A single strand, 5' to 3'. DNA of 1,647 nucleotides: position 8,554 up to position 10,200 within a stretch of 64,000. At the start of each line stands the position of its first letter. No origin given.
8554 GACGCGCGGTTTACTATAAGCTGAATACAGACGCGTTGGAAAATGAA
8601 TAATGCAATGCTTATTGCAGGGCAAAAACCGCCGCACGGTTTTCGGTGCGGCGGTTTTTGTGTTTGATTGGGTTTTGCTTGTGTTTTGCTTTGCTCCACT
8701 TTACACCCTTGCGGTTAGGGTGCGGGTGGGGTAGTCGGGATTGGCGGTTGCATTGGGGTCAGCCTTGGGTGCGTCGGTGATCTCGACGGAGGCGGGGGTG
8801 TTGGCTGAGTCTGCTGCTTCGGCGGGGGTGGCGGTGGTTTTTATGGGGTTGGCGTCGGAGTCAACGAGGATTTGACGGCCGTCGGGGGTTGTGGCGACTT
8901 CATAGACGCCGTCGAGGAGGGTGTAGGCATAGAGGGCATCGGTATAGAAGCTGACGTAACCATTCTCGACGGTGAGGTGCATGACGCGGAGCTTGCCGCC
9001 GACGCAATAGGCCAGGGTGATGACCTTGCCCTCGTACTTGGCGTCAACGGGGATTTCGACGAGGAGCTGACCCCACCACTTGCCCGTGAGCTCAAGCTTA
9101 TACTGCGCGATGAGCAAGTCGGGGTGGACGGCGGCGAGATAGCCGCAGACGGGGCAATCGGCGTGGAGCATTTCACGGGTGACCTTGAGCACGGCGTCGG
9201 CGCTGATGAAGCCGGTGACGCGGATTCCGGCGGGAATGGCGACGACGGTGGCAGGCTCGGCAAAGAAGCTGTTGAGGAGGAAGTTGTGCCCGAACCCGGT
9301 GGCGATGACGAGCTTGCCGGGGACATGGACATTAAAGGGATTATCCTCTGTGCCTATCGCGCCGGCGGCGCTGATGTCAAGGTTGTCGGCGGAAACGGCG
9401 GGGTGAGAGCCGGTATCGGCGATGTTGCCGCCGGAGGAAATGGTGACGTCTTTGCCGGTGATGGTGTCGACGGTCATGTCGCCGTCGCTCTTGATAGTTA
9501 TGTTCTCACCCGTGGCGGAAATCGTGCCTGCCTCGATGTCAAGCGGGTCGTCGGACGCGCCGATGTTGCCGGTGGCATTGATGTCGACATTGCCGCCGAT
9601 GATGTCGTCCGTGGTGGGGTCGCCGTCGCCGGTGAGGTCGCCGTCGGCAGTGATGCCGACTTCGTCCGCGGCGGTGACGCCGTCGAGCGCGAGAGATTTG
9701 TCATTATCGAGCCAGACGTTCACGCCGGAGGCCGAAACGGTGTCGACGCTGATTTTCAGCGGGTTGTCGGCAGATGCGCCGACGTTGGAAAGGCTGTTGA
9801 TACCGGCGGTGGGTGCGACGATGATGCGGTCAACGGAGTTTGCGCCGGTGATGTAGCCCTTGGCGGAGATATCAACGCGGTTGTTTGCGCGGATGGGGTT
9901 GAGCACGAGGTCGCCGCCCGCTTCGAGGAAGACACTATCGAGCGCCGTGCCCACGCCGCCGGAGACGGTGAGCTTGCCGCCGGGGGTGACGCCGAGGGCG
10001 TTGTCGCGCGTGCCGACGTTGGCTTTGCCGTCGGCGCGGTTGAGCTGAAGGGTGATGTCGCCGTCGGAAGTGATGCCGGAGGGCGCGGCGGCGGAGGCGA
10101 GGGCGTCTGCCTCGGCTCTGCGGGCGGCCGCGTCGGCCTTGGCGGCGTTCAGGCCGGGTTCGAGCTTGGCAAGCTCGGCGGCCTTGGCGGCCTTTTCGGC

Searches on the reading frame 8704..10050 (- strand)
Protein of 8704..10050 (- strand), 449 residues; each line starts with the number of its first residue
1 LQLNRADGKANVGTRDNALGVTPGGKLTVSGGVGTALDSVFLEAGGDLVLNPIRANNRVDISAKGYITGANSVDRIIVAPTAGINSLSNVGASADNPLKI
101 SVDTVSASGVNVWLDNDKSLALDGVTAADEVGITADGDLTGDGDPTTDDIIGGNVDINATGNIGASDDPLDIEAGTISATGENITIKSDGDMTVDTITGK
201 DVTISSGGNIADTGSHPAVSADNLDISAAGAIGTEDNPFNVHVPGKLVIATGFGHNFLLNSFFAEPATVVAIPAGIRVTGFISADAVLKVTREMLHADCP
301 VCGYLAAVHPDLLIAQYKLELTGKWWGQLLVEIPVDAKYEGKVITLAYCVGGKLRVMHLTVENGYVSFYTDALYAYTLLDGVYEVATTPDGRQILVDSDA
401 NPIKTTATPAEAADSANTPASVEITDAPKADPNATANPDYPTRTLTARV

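Call 45: find_homologous_proteins(query=window:8704-10050:-, max_evalue=0.001)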
Query window:8704-10050:- (449 aa): 1 proteins with E <= 0.001 among 8000 candidates.
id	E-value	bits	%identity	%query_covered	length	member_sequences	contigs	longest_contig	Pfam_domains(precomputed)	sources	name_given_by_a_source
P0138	8.9e-55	205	47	58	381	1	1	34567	-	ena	-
